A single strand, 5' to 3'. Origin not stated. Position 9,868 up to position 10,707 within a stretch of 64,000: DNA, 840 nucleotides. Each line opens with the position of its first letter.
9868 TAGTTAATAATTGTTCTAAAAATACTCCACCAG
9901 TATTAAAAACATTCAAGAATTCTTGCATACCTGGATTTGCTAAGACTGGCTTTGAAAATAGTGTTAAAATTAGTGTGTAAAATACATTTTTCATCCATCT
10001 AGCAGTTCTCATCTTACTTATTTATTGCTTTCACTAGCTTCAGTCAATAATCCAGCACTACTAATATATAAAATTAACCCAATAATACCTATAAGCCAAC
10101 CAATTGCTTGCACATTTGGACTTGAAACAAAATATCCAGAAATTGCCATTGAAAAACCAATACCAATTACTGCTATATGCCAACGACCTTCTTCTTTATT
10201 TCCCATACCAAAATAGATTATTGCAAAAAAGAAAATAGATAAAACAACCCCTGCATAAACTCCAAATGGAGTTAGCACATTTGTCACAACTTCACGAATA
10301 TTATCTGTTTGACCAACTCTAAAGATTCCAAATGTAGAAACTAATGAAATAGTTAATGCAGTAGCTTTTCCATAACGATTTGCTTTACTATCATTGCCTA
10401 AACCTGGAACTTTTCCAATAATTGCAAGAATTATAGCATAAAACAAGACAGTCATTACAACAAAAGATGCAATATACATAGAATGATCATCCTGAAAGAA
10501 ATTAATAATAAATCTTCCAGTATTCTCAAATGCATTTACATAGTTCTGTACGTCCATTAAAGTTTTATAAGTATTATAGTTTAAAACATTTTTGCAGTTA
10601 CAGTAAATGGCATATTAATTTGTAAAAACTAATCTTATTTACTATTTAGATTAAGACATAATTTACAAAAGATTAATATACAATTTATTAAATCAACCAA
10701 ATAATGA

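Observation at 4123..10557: Cluster of large uncharacterised proteins, including an 877-aa protein with two tandem Zn-amidohydrolase-like domains and paralogous membrane modules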

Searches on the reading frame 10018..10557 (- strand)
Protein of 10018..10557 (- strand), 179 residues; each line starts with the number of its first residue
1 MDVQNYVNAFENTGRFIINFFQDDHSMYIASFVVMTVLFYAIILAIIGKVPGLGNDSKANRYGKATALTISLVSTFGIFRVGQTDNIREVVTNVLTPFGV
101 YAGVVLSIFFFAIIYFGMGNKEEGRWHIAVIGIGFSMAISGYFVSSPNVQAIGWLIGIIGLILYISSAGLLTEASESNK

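Call 4: search_protein_families(library=pfam, proteins=[window:10018-10557:-], max_evalue=0.1)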
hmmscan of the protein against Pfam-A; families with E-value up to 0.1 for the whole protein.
window:10018-10557:- (179 aa): 1 family
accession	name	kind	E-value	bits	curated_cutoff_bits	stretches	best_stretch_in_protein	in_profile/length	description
PF14985.11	TM140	-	0.0075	16.6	30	1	93-135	75-117/180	TM140 protein family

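Call 5: search_protein_families(library=ncbifam, proteins=[window:10018-10557:-], max_evalue=0.1)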
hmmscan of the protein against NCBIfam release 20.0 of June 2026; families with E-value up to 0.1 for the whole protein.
window:10018-10557:- (179 aa): 0 families

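Call 18: search_protein_families(library=phrogs, proteins=[window:10018-10557:-], max_evalue=0.1)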
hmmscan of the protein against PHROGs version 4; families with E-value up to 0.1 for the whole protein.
window:10018-10557:- (179 aa): 2 families
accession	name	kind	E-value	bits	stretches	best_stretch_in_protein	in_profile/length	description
phrog_9943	-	unknown function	0.03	15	1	104-123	15-34/39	-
phrog_32077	-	unknown function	0.037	15.3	1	13-57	16-57/59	-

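Call 36: find_homologous_proteins(query=A4, max_evalue=0.01)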
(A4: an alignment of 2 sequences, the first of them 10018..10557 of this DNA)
Query A4 (2 sequences) (179 aa, profile of the alignment): 13 proteins with E <= 0.01 among 1820 candidates.
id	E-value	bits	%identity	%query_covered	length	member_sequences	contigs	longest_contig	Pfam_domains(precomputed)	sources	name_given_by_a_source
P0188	4.5e-89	315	100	100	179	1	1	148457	-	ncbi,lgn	ncbi:MAG: hypothetical protein ACMXYG_06000 [Candidatus Woesearchaeota archaeon]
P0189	2.0e-64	235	81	90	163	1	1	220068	-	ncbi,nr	ncbi:hypothetical protein H6503_06300 [Candidatus Woesearchaeota archaeon]|nr:hypothetical protein [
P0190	1.9e-60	222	60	100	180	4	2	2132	-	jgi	-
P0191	5.5e-59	217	62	100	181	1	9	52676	-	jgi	jgi:hypothetical protein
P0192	3.8e-57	211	56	100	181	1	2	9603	-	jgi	jgi:hypothetical protein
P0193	1.1e-51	193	58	99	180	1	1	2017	-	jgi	-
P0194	2.8e-51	192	57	98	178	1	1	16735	-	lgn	-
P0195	8.6e-51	190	56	99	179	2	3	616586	-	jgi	-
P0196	4.0e-50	188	54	99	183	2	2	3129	PF13664.12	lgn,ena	-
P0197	2.1e-47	179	55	100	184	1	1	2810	-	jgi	-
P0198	2.6e-47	179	60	85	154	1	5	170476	-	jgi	-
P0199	7.0e-47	178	32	90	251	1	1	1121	-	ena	-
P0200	4.1e-44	169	49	99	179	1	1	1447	-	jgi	jgi:hypothetical protein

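Call 37: find_encoding_contigs(protein=P0189, flank=10000, max_places=2)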
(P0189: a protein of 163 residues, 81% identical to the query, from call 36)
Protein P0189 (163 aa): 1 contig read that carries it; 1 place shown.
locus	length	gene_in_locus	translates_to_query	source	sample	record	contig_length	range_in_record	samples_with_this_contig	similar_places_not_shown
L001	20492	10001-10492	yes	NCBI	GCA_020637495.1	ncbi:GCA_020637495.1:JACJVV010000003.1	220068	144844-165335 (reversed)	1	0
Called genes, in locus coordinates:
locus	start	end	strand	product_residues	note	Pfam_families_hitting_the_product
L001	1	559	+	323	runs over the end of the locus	PF01634:HisG, PF01503:PRA-PH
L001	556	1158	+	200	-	PF00475:IGPD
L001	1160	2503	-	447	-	PF02878:PGM_PMM_I, PF02879:PGM_PMM_II, PF02880:PGM_PMM_III, PF00408:PGM_PMM_IV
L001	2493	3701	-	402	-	PF00483:NTP_transferase, PF12804:NTP_transf_3 (weak), PF22640:ManC_GMP_beta-helix (weak)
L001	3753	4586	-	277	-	-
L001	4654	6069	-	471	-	-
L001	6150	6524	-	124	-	-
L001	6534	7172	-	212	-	-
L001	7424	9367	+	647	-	PF01909:NTP_transf_2 (weak)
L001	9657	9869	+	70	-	-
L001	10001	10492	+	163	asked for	-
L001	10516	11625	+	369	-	-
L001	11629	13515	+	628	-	-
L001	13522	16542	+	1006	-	-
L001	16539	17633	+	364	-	-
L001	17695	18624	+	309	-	-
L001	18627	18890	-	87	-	PF01247:Ribosomal_L35Ae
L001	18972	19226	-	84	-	-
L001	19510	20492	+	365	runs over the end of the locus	PF00332:Glyco_hydro_17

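Call 38: find_encoding_contigs(protein=P0195, flank=10000, max_places=2)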
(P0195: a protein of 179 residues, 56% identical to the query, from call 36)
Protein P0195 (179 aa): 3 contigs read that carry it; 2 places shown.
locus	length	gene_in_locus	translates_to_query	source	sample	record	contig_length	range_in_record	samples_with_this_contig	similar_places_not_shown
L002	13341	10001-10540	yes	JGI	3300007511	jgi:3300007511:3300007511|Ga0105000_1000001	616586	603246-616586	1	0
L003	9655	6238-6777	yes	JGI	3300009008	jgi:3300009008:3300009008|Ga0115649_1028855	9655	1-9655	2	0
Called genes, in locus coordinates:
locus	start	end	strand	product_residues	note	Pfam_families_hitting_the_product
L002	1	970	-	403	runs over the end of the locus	PF00483:NTP_transferase, PF12804:NTP_transf_3 (weak), PF22640:ManC_GMP_beta-helix (weak)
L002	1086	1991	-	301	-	-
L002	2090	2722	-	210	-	-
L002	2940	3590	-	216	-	-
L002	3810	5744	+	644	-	PF01909:NTP_transf_2, PF18765:Polbeta (weak)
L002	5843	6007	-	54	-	-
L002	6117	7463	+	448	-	PF13439:Glyco_transf_4 (weak), PF20706:GT4-conflict, PF00534:Glycos_transf_1, PF13692:Glyco_trans_1_4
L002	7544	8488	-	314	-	PF04055:Radical_SAM, PF13186:SPASM (weak)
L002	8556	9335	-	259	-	PF00535:Glycos_transf_2, PF10111:Glyco_tranf_2_2, PF13641:Glyco_tranf_2_3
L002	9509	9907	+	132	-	-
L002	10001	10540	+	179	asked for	-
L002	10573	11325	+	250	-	-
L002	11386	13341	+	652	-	?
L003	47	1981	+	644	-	PF01909:NTP_transf_2, PF18765:Polbeta (weak)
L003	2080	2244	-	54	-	-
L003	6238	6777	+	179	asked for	-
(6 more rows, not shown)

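Call 39: find_encoding_contigs(protein=P0191, flank=10000, max_places=2)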
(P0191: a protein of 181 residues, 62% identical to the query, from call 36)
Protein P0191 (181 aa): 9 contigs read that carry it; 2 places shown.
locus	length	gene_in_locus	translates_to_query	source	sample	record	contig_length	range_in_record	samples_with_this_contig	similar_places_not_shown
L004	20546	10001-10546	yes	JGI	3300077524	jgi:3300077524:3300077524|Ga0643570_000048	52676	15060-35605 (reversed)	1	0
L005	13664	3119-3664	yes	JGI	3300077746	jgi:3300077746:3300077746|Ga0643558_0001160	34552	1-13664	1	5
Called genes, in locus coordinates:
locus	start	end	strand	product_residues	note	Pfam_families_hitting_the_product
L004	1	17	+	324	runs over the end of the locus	-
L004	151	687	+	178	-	-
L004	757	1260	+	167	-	-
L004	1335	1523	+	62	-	-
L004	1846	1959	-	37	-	-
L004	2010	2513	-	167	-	PF00072:Response_reg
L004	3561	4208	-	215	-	-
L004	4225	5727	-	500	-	-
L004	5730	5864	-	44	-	-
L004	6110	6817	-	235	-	PF09754:PAC2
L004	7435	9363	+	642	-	PF01909:NTP_transf_2 (weak), PF18765:Polbeta (weak)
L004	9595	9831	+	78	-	-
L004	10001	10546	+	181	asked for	-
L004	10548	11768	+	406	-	-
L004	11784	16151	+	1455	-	PF22904:NOMO1-like_2nd (faint)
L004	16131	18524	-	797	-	PF00535:Glycos_transf_2, PF10111:Glyco_tranf_2_2, PF13641:Glyco_tranf_2_3, PF00515:TPR_1 (faint), PF13414:TPR_11 (faint), PF20706:GT4-conflict, PF00534:Glycos_transf_1, PF13692:Glyco_trans_1_4, +8 more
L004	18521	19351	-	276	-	PF13489:Methyltransf_23, PF08241:Methyltransf_11, PF13847:Methyltransf_31, PF13649:Methyltransf_25, PF08242:Methyltransf_12 (weak)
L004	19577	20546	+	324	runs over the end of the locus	-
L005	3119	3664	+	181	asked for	-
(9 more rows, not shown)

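Call 49: find_encoding_contigs(protein=P0198, flank=10000, max_places=2)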
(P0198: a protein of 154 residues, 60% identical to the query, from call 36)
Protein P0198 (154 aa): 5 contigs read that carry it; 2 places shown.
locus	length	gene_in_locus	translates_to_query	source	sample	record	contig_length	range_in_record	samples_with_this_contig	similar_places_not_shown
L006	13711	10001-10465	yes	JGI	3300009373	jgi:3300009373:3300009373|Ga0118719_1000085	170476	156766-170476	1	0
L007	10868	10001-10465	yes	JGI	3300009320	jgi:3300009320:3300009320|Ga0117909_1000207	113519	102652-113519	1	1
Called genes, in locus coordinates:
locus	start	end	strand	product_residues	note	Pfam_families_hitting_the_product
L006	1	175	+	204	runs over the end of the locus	PF00583:Acetyltransf_1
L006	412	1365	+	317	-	PF01634:HisG, PF01503:PRA-PH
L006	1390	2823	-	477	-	PF02878:PGM_PMM_I, PF02879:PGM_PMM_II, PF02880:PGM_PMM_III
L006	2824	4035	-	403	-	PF00483:NTP_transferase, PF22640:ManC_GMP_beta-helix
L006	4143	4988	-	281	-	-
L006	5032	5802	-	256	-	-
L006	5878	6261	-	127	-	-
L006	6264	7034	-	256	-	-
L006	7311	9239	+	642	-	PF01909:NTP_transf_2 (weak), PF18765:Polbeta (weak)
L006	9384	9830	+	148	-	-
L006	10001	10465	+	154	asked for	-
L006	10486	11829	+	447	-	-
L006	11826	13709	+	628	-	?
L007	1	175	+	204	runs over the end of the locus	PF00583:Acetyltransf_1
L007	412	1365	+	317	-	PF01634:HisG, PF01503:PRA-PH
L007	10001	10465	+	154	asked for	-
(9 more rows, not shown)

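Call 50: find_encoding_contigs(protein=P0194, flank=10000, max_places=2)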
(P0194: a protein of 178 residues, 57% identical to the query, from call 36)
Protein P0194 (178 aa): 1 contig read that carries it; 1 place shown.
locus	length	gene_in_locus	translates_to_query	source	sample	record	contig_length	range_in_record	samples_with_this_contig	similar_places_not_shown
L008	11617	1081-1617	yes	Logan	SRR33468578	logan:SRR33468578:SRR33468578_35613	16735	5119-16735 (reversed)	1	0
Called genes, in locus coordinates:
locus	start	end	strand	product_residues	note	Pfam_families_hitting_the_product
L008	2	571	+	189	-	?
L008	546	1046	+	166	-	-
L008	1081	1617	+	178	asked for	-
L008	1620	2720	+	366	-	-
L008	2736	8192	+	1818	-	PF22904:NOMO1-like_2nd (faint), PF13715:CarbopepD_reg_2 (faint), PF17210:SdrD_B (faint), PF08308:PEGA (faint), PF13620:CarboxypepD_reg (weak)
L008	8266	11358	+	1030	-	PF00535:Glycos_transf_2 (weak), PF13641:Glyco_tranf_2_3 (faint)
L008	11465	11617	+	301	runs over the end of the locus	-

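Call 51: find_encoding_contigs(protein=P0192, flank=10000, max_places=2)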
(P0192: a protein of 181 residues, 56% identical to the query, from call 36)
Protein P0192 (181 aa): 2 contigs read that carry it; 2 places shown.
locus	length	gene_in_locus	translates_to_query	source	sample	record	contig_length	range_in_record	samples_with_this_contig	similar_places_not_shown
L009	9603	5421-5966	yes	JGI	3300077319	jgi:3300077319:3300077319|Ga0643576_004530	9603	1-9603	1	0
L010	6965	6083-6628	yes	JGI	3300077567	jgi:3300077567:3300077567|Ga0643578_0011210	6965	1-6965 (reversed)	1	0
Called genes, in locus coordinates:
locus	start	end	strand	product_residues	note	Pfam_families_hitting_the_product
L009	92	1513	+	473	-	PF13522:GATase_6, PF13537:GATase_7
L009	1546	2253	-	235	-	PF09754:PAC2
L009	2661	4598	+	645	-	PF01909:NTP_transf_2 (weak), PF18765:Polbeta (weak)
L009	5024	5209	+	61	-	-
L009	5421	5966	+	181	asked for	-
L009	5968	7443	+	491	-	-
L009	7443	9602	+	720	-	?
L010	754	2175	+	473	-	PF13522:GATase_6, PF13537:GATase_7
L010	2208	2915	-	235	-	PF09754:PAC2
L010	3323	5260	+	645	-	PF01909:NTP_transf_2 (weak), PF18765:Polbeta (weak)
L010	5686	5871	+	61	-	-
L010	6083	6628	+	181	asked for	-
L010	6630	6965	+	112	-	?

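Call 62: search_protein_families(library=pfam, proteins=[L004:11784-16151:+, L008:2736-8192:+, L001:11629-13515:+, L002:11386-13341:+, L009:7443-9602:+, L006:11826-13709:+, L001:13522-16542:+], max_evalue=0.01)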
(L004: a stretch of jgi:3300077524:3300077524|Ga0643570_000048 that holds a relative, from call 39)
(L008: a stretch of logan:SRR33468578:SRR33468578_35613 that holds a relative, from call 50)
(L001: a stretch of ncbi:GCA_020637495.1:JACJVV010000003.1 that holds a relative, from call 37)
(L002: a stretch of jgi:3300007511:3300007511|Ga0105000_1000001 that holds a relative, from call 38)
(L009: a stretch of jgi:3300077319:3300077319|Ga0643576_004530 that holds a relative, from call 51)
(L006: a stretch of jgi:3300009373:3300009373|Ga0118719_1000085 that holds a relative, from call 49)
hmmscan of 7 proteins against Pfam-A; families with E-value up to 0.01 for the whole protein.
L004:11784-16151:+ (1455 aa): 2 families
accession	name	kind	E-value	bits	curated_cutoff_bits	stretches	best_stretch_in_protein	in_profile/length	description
PF09430.16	EMC7_beta-sandw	-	0.00027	21.5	26.6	0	656-688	22-53/122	ER membrane protein complex subunit 7, beta-sandwich domain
PF13620.12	CarboxypepD_reg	-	0.00069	20.4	32.3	0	643-684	17-58/82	Carboxypeptidase regulatory-like domain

L008:2736-8192:+ (1818 aa): 9 families
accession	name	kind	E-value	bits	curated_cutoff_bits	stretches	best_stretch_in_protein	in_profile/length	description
PF13620.12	CarboxypepD_reg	-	3.2e-31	107.9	32.3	3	322-392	12-82/82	Carboxypeptidase regulatory-like domain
PF13715.12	CarbopepD_reg_2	-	1.1e-16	61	32.2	2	322-394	12-79/88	CarboxypepD_reg-like domain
PF17210.9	SdrD_B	-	3.7e-09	37.2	29.7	0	133-211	20-95/112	SdrD B-like domain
PF08308.17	PEGA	-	1.7e-06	28.3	20.8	0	449-482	31-64/71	PEGA domain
PF17802.7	SpaA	-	4.5e-05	24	23.1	0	321-393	13-89/91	Prealbumin-like fold domain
PF09430.16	EMC7_beta-sandw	-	6.4e-05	23.6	26.6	0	1310-1332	25-47/122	ER membrane protein complex subunit 7, beta-sandwich domain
PF23193.1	NOMO_3rd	-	0.00093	19.7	27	0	1307-1359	61-111/120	NOMO third transthyretin-like domain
PF01833.30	TIG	-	0.0066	16.9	20.9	0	954-1025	15-74/84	IPT/TIG domain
PF24421.1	Ig_J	-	0.0092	16.5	29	0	1304-1335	56-87/104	Tip attachment protein J, Ig-like domain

L001:11629-13515:+ (628 aa): 0 families

L002:11386-13341:+ (652 aa): 1 family
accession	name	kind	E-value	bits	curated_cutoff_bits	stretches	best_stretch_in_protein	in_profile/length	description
PF17802.7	SpaA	-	0.0079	16.8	23.1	0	390-422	35-66/91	Prealbumin-like fold domain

L009:7443-9602:+ (720 aa): 0 families

L006:11826-13709:+ (628 aa): 14 families
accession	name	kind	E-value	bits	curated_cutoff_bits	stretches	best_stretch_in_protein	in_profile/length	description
PF07495.19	Y_Y_Y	-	7.3e-12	45.5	26.6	0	278-307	35-64/65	Y_Y_Y domain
PF19077.6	Big_13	-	2.5e-07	31.5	27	0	167-198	71-101/102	Bacterial Ig-like domain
PF00028.23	Cadherin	-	8.5e-06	26.5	28.8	0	170-197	64-92/93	Cadherin domain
PF11797.14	WxLIP_HBD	-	4.3e-05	23.9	28.9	0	379-409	100-129/138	WxL Interacting Protein, host binding domain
PF15418.12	DUF4625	-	5.3e-05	24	27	0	364-408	86-130/131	Domain of unknown function (DUF4625)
PF13860.13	FlgD_ig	-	0.00011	22.6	27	0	167-182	63-78/79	FlgD Ig-like domain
PF14734.12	DUF4469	-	0.00027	21.2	22.6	0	372-398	65-91/101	Domain of unknown function (DUF4469) with IG-like fold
PF14524.12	Wzt_C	-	0.00098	19.6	30.4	0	364-400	79-113/143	Wzt C-terminal domain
PF17957.7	Big_7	-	0.0033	18.5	24.1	0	422-493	5-70/70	Bacterial Ig domain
PF02010.21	REJ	-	0.0037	16.4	25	0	357-410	25-79/452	REJ domain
PF22352.2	K319L-like_PKD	-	0.004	17.6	27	0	163-194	52-83/84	K319L-like, PKD domain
PF02221.20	E1_DerP2_DerF2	-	0.0047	17.7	22.7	0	365-397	88-121/133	ML domain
PF01835.25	MG2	-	0.0083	16.9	32.8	0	370-397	60-89/96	MG2 domain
PF05345.18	He_PIG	-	0.0089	16.9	24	0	169-195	69-95/96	Putative Ig domain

L001:13522-16542:+ (1006 aa): 0 families

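Call 63: find_related_loci(query=A4, collection=genome_contigs, flank=10000)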
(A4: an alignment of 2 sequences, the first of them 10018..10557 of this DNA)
Query A4 (179 aa) in genome_contigs; peptide patterns used: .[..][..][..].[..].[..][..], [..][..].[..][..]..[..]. (x = any residue, [..] = any of these).
185 stretches matched a pattern; 1 encode a relative of the query (tblastn E <= 1e-3); 1 distinct loci.
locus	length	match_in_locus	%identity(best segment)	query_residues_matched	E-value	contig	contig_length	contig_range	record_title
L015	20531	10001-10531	79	3-179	9e-94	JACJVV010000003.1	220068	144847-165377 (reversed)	MAG: Candidatus Woesearchaeota archaeon isolate HK-STAS-Nano-4 HK-STAS-Nano-4_3, whole genome shotgun sequence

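Call 78: search_protein_families(library=pfam, alignment_id=A7, max_evalue=0.1)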
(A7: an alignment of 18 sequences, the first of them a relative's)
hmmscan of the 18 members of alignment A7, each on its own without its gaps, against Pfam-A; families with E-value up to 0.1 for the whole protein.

A. member 1, P0188 (179 aa): 1 family
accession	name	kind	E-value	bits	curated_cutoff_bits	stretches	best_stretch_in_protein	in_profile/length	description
PF14985.11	TM140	-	0.0075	16.6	30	1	93-135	75-117/180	TM140 protein family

B. families by the number of members that match (of 18 scanned): 16 families
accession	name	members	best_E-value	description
PF13664.11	DUF4149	8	6.1e-06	Domain of unknown function (DUF4149)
PF14985.11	TM140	2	0.0051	TM140 protein family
PF00499.25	Oxidored_q3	2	0.02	NADH-ubiquinone/plastoquinone oxidoreductase chain 6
PF07695.17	7TMR-DISM_7TM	2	0.033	7TM diverse intracellular signalling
PF13567.11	DUF4131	2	0.036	Domain of unknown function (DUF4131)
PF19592.4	DUF6097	1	0.02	Family of unknown function (DUF6097)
PF20532.3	DUF6747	1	0.02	Family of unknown function (DUF6747)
PF18967.5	PycTM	1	0.026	Pycsar effector protein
PF19529.4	DUF6057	1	0.052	Family of unknown function (DUF6057)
PF25592.1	DUF7937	1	0.056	Domain of unknown function (DUF7937)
PF07850.20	Renin_r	1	0.058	Renin receptor-like transmembrane spanning segment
PF04418.17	DUF543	1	0.08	Domain of unknown function (DUF543)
PF03779.20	SPW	1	0.089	SPW repeat domain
PF09799.14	Transmemb_17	1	0.093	Predicted membrane protein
PF04235.18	DUF418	1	0.096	Protein of unknown function (DUF418)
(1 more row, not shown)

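Call 79: search_solved_structures(query=A7, max_evalue=1)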
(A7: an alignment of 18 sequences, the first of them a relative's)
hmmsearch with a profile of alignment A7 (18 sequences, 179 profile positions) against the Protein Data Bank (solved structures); distinct sequences matched with E-value up to 1: 0.

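Call 84: find_related_loci(query=A8, collection=metagenome_contigs, flank=10000)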
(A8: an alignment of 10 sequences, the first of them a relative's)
Query A8 (179 aa) in metagenome_contigs; peptide patterns used: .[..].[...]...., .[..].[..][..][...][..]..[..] (x = any residue, [..] = any of these).
388 stretches matched a pattern; 1 encode a relative of the query (tblastn E <= 1e-3); 1 distinct loci.
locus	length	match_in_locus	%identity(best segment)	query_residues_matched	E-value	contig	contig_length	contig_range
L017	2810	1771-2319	55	1-179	4e-46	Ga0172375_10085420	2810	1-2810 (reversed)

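Call 90: find_related_loci(query=A8, collection=viral_contigs, flank=10000)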
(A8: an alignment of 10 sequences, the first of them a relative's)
Query A8 (179 aa) in viral_contigs; peptide patterns used: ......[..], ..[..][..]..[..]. (x = any residue, [..] = any of these).
45 stretches matched a pattern, but none encodes a relative of the query by tblastn (E <= 1e-3).
